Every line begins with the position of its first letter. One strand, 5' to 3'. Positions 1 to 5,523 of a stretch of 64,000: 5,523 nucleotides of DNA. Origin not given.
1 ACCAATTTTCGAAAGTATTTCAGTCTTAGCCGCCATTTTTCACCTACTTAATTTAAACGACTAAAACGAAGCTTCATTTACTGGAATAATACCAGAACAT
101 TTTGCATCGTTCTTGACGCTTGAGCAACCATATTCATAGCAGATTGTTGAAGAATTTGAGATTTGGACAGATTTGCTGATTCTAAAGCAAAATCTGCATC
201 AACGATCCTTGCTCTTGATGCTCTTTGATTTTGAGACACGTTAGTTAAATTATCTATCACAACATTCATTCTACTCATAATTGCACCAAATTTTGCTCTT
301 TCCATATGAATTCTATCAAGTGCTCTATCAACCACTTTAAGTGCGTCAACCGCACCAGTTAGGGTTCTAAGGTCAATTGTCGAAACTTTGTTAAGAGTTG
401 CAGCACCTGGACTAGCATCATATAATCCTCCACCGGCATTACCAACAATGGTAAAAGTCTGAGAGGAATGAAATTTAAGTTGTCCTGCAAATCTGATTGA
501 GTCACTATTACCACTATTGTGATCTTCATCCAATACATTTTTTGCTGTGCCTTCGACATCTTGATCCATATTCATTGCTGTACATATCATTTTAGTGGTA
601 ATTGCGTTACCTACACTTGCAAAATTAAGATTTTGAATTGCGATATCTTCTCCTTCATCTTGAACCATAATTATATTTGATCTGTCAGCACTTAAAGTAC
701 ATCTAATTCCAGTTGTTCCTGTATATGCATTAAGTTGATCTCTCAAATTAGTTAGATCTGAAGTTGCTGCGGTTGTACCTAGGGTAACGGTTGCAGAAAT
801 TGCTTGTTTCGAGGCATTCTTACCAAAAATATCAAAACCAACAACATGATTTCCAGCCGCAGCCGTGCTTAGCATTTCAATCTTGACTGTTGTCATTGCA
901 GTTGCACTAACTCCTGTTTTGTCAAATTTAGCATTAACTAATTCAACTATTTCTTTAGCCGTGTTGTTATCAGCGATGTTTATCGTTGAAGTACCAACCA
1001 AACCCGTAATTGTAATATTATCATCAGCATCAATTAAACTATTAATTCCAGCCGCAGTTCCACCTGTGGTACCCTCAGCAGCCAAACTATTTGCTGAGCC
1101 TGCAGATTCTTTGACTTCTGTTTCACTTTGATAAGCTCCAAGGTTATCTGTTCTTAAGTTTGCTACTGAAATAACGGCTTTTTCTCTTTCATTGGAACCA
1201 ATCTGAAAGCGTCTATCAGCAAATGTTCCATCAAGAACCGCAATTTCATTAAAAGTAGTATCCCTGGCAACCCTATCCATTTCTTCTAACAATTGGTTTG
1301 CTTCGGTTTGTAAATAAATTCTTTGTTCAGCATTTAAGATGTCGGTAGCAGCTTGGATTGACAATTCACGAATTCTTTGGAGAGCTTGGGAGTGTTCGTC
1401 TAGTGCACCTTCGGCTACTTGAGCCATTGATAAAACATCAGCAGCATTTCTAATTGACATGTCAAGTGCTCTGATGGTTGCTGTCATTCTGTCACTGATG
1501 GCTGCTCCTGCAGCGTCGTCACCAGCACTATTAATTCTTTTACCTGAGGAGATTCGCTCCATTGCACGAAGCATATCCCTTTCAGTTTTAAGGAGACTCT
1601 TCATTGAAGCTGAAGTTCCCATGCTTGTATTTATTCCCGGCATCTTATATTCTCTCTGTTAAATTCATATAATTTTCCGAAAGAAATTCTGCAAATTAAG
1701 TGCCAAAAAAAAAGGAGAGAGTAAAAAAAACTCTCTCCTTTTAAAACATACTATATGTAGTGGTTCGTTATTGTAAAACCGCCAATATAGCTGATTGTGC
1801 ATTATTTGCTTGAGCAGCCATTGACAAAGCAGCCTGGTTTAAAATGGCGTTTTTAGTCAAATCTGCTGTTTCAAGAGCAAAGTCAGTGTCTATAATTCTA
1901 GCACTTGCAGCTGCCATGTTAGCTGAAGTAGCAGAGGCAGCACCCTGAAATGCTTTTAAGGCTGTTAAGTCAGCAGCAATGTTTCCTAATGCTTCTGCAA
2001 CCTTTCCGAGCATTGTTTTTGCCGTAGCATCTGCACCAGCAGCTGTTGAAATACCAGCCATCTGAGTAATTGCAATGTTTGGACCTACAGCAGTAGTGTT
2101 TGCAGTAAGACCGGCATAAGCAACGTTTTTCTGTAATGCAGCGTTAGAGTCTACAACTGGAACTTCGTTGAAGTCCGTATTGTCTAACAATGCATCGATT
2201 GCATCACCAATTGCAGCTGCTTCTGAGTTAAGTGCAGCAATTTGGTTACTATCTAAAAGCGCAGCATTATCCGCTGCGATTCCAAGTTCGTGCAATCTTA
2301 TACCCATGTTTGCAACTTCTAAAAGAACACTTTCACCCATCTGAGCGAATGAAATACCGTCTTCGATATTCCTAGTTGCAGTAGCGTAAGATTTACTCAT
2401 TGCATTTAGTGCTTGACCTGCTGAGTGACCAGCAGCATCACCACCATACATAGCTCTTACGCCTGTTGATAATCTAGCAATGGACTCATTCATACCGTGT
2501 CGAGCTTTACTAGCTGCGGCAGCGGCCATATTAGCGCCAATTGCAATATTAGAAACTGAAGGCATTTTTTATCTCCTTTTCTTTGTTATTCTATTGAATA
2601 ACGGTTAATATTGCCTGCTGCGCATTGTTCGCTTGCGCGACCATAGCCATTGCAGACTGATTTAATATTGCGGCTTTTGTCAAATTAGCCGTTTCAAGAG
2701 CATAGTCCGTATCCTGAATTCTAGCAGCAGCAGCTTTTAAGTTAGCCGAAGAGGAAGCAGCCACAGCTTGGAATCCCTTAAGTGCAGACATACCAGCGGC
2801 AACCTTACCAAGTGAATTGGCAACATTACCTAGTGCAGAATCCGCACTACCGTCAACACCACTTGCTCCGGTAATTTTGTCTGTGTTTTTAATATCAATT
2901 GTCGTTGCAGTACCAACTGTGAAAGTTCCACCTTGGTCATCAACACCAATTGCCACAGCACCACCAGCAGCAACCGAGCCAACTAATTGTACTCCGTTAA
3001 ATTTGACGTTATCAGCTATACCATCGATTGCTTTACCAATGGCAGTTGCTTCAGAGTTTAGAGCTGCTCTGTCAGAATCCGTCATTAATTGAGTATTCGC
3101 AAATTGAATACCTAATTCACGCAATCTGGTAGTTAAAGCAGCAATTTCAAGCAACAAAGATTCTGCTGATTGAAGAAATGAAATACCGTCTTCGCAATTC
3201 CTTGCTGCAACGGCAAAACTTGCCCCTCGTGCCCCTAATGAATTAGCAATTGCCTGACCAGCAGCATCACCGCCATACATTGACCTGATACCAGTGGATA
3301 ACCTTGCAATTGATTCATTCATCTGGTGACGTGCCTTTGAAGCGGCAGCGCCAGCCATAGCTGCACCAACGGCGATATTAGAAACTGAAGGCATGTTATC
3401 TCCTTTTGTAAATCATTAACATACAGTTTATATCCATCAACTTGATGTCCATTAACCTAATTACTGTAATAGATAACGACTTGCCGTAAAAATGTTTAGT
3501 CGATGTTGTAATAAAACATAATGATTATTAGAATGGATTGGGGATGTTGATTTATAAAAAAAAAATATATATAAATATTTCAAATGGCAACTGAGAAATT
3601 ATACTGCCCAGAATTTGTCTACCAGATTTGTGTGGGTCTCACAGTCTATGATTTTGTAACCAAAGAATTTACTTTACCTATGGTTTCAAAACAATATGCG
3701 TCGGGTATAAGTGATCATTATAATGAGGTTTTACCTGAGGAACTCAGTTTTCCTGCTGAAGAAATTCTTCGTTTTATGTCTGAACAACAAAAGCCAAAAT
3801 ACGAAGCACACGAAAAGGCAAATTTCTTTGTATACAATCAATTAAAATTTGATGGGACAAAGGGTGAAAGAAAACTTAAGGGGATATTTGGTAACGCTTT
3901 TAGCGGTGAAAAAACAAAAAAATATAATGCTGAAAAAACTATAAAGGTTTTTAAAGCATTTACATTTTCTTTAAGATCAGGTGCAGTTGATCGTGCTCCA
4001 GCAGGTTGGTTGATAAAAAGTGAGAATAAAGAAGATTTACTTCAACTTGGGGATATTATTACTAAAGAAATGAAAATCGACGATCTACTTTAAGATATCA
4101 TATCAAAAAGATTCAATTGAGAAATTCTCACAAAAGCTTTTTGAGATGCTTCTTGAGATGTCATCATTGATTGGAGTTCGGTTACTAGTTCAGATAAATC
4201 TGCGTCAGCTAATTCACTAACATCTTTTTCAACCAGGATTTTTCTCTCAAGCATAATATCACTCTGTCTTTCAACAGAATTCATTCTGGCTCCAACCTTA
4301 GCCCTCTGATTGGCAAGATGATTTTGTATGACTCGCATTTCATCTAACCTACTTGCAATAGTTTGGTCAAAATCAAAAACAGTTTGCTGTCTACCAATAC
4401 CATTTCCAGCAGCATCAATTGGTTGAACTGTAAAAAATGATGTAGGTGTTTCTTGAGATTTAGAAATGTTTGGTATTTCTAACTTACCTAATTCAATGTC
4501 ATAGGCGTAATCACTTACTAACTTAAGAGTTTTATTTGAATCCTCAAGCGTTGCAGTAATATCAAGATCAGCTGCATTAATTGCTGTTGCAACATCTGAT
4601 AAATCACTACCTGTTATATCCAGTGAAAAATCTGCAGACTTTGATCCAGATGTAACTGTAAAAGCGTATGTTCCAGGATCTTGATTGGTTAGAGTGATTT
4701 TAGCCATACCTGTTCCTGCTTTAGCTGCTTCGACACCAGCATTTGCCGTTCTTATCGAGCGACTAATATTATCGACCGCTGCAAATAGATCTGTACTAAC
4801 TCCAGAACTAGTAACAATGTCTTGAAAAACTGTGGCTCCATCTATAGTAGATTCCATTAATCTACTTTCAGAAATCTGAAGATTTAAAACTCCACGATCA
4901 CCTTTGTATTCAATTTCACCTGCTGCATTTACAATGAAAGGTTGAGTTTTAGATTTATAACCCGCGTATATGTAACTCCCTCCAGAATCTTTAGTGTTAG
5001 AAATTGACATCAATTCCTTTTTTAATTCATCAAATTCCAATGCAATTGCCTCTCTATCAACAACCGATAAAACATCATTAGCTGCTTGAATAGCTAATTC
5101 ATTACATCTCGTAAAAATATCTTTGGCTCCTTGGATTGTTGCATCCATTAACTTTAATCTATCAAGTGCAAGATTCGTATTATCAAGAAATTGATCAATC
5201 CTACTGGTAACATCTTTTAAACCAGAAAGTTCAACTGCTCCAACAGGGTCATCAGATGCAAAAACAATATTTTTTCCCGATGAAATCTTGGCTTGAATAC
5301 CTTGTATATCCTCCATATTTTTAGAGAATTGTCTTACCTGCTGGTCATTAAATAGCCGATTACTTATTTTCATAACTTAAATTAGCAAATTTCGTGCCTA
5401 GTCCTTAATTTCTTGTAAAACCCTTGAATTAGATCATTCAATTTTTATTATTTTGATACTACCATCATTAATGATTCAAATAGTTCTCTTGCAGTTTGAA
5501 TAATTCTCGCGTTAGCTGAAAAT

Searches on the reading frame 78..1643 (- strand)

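Call 5: search_protein_families(library=pfam, proteins=[window:78-1643:-], max_evalue=0.01)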
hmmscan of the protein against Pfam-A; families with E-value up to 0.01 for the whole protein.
window:78-1643:- (521 aa): 3 families
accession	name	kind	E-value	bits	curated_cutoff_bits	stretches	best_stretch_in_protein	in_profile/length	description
PF00669.25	Flagellin_N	-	3.6e-35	121.5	26.6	1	4-141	1-138/139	Bacterial flagellin N-terminal helical region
PF00700.27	Flagellin_C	-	5.2e-19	68.8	23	1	435-519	1-85/86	Bacterial flagellin C-terminal helical region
PF07196.18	Flagellin_IN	-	5.9e-06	26.8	22.7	1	209-254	1-48/55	Flagellin hook IN motif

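Call 6: search_protein_families(library=ncbifam, proteins=[window:78-1643:-], max_evalue=0.01)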
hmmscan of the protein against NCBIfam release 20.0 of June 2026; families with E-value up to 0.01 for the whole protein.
window:78-1643:- (521 aa): 25 families
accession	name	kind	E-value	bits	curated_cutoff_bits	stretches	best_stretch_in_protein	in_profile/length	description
NF009448.0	PRK12806.1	equivalog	3.7e-76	256.8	531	1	4-521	5-474/475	flagellin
NF006467.0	PRK08869.1-2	subfamily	4.8e-74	249.8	443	2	5-296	6-295/400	flagellin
NF006468.0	PRK08869.1-3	subfamily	2.4e-61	207.9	436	2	4-167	5-168/378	polar flagellin E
NF006466.0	PRK08869.1-1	subfamily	7.7e-61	206.7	426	2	4-225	5-224/377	flagellin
NF009444.0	PRK12802.1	equivalog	4e-57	193.9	332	2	4-202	5-201/282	flagellin domain-containing protein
NF005294.0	PRK06819.1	subfamily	4.3e-57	194.3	387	2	15-306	16-299/376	FliC/FljB family flagellin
NF006469.0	PRK08869.1-4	equivalog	7.1e-55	186.9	627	2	5-168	6-169/377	flagellin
NF005953.0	PRK08026.1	subfamily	2.3e-50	172.7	619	1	26-521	27-547/548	FliC/FljB family flagellin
NF009446.0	PRK12804.1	subfamily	6.5e-47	160.5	352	2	25-180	24-189/301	flagellin Hag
NF006470.0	PRK08869.1-5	equivalog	3.1e-43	148.5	423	2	1-283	1-279/388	flagellin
NF010115.0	PRK13588.1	subfamily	5.1e-43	147.8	503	1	4-521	5-514/514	flagellin B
NF038071.1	lat_flg_LafA_2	exception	2.8e-41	141.7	365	2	15-182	16-188/284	lateral flagellin LafA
NF006264.0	PRK08411.1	subfamily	5.1e-40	137.8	729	2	4-337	5-310/572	flagellin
NF009234.0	PRK12584.1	equivalog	1.9e-36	126.2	752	1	5-520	6-509/510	flagellin A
NF010116.0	PRK13589.1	subfamily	5e-36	124.5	983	2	4-353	5-358/576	flagellin A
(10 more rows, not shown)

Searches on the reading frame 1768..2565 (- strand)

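Call 5: search_protein_families(library=pfam, proteins=[window:1768-2565:-], max_evalue=0.01)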
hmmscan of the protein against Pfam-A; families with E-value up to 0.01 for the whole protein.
window:1768-2565:- (265 aa): 2 families
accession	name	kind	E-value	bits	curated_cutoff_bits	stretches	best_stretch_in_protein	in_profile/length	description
PF00669.25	Flagellin_N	-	4.5e-12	46.6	26.6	1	11-135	7-131/139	Bacterial flagellin N-terminal helical region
PF00700.27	Flagellin_C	-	1.6e-07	32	23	1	211-262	33-84/86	Bacterial flagellin C-terminal helical region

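Call 6: search_protein_families(library=ncbifam, proteins=[window:1768-2565:-], max_evalue=0.01)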
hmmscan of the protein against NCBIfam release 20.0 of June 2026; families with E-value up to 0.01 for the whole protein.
window:1768-2565:- (265 aa): 21 families
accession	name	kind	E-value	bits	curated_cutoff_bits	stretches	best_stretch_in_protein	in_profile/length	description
NF009444.0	PRK12802.1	equivalog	7.1e-24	84.8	332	1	18-265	18-282/282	flagellin domain-containing protein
NF006467.0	PRK08869.1-2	subfamily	9.9e-24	84.1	443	2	19-140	19-140/400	flagellin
NF009448.0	PRK12806.1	equivalog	5.6e-23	81.5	531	2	1-140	1-140/475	flagellin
NF005294.0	PRK06819.1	subfamily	3.1e-19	69.7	387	2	13-148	13-148/376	FliC/FljB family flagellin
NF009446.0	PRK12804.1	subfamily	1.5e-18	67.3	352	2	25-162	23-159/301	flagellin Hag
NF038071.1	lat_flg_LafA_2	exception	3.8e-18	65.8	365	1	25-264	25-283/284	lateral flagellin LafA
NF006466.0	PRK08869.1-1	subfamily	1.1e-17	64.7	426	2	8-133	8-133/377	flagellin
NF006468.0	PRK08869.1-3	subfamily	1.5e-16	60.5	436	2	8-135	8-135/378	polar flagellin E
NF009449.0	PRK12807.1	subfamily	1.9e-16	60.5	347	1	22-264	20-286/287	flagellin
NF006469.0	PRK08869.1-4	equivalog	1.7e-14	54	627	2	6-133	6-133/377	flagellin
NF005953.0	PRK08026.1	subfamily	1.1e-13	51.7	619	2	20-148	20-148/548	FliC/FljB family flagellin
NF009450.0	PRK12808.1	equivalog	2.3e-13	50.5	476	2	24-144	22-142/476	flagellin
NF006470.0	PRK08869.1-5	equivalog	2.6e-11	43.4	423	2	156-265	282-388/388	flagellin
NF033376.1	lat_flg_LafA_1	exception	2.3e-10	40.3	440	2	11-133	9-132/304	lateral flagellin LafA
NF009445.0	PRK12803.1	equivalog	7.5e-10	38.5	450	1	25-148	23-145/335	flagellin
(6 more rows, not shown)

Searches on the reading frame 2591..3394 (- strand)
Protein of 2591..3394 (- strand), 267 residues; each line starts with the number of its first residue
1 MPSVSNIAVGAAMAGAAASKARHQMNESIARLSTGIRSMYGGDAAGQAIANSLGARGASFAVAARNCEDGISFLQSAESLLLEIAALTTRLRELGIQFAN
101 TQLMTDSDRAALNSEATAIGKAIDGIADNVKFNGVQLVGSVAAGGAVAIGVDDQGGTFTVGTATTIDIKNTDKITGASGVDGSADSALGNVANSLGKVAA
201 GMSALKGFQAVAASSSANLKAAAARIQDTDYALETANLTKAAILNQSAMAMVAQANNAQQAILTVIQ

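Call 5: search_protein_families(library=pfam, proteins=[window:2591-3394:-], max_evalue=0.01)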
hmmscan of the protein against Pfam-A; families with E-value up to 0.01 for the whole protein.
window:2591-3394:- (267 aa): 2 families
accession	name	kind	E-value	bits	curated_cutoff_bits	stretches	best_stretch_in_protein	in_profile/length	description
PF00669.25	Flagellin_N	-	1.4e-18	67.7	26.6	1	16-137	12-133/139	Bacterial flagellin N-terminal helical region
PF00700.27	Flagellin_C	-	2.5e-10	41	23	1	188-264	8-84/86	Bacterial flagellin C-terminal helical region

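Call 6: search_protein_families(library=ncbifam, proteins=[window:2591-3394:-], max_evalue=0.01)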
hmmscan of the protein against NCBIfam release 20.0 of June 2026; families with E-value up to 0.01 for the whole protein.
window:2591-3394:- (267 aa): 22 families
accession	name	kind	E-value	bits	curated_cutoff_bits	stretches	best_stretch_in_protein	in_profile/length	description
NF006467.0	PRK08869.1-2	subfamily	6.4e-32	111.1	443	2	18-142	18-142/400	flagellin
NF009448.0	PRK12806.1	equivalog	1.7e-31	109.6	531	2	1-187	1-187/475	flagellin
NF009444.0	PRK12802.1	equivalog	9.6e-29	100.8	332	1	18-267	18-282/282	flagellin domain-containing protein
NF009446.0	PRK12804.1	subfamily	1.6e-28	100.1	352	2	6-167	6-164/301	flagellin Hag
NF005294.0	PRK06819.1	subfamily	5.5e-28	98.5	387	2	12-154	12-153/376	FliC/FljB family flagellin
NF006466.0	PRK08869.1-1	subfamily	3.4e-26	92.7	426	2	6-153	6-153/377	flagellin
NF006468.0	PRK08869.1-3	subfamily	1.4e-25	90.1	436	2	6-150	6-150/378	polar flagellin E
NF009449.0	PRK12807.1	subfamily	4.6e-25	88.8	347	1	22-266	20-286/287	flagellin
NF006469.0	PRK08869.1-4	equivalog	1.7e-24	86.9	627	2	5-151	5-151/377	flagellin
NF038071.1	lat_flg_LafA_2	exception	2e-23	83.1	365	1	24-262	24-279/284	lateral flagellin LafA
NF005953.0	PRK08026.1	subfamily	2.2e-23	83.6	619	2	21-175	21-167/548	FliC/FljB family flagellin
NF009450.0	PRK12808.1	equivalog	3e-22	79.8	476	2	23-140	21-138/476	flagellin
NF006470.0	PRK08869.1-5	equivalog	7.6e-20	71.5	423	2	22-144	21-143/388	flagellin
NF009447.0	PRK12805.1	equivalog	9.3e-20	71.3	404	2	20-152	18-150/287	FliC/FljB family flagellin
NF033376.1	lat_flg_LafA_1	exception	1.2e-19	70.7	440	2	11-164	9-163/304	lateral flagellin LafA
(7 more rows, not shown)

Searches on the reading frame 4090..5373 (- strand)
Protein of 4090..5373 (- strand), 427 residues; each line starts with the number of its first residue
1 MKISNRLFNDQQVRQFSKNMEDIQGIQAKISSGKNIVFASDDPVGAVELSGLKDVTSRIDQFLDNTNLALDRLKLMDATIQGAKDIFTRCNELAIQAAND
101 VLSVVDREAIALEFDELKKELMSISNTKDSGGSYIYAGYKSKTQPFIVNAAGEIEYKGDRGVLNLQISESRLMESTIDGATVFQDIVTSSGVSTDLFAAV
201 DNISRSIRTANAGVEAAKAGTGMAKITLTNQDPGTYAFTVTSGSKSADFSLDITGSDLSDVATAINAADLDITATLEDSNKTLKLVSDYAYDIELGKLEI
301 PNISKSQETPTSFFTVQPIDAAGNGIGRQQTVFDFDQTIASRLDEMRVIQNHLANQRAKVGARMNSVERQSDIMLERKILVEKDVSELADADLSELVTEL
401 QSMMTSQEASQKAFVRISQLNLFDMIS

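Call 5: search_protein_families(library=pfam, proteins=[window:4090-5373:-], max_evalue=0.01)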
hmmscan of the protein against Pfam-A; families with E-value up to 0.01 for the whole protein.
window:4090-5373:- (427 aa): 2 families
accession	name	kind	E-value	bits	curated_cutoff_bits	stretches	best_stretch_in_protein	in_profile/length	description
PF00669.25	Flagellin_N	-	1.1e-19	71.3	26.6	1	12-140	10-138/139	Bacterial flagellin N-terminal helical region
PF00700.27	Flagellin_C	-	2.2e-05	25.1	23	1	351-423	9-83/86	Bacterial flagellin C-terminal helical region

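Call 6: search_protein_families(library=ncbifam, proteins=[window:4090-5373:-], max_evalue=0.01)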
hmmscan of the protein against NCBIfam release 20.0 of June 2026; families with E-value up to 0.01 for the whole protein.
window:4090-5373:- (427 aa): 27 families (the best 25 are shown)
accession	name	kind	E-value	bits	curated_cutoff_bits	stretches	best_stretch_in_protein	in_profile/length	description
TIGR02550.1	flagell_flgL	equivalog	2.3e-67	228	127.2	1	3-426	2-387/387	flagellar hook-associated protein FlgL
NF009361.0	PRK12717.1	equivalog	1e-49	169.5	407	2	1-200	1-200/524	flagellar hook-associated protein 3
NF005187.0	PRK06663.1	equivalog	2.4e-32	112.2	337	2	1-195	2-212/419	flagellar hook-associated protein 3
NF005980.0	PRK08073.1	equivalog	3.9e-22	78.9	291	2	12-187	12-182/287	flagellar hook-associated protein 3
NF009362.0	PRK12718.1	equivalog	4.1e-20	72.3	602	1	22-191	22-191/510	flagellar hook-associated protein FlgL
NF006265.0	PRK08412.1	equivalog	6.4e-18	64.3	749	1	8-184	8-179/827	flagellar hook-associated protein FlgL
NF011282.0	PRK14692.1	equivalog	1.2e-15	56.8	878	2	1-165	1-160/749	flagellar hook-associated protein FlgL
NF006468.0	PRK08869.1-3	subfamily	3.7e-11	42.7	436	1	14-139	16-141/378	polar flagellin E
NF009447.0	PRK12805.1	equivalog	6.3e-09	35.8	404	1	10-128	10-128/287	FliC/FljB family flagellin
NF006469.0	PRK08869.1-4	equivalog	6.7e-09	35.6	627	1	18-153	20-155/377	flagellin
NF006466.0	PRK08869.1-1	subfamily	1.3e-08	34.8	426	1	15-411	17-359/377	flagellin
NF009445.0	PRK12803.1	equivalog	2.7e-08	33.4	450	1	14-127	14-127/335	flagellin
NF038071.1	lat_flg_LafA_2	exception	4.9e-08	32.7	365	1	29-140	31-142/284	lateral flagellin LafA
NF009444.0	PRK12802.1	equivalog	9.7e-08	31.9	332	1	28-229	30-221/282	flagellin domain-containing protein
NF009449.0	PRK12807.1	subfamily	2.9e-07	30.4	347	1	18-209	18-210/287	flagellin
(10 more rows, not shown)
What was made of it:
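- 4090..5373 (-): flgL, 427 aa. TIGR02550, 228 bits against a cut-off of 127.2 (call 6)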
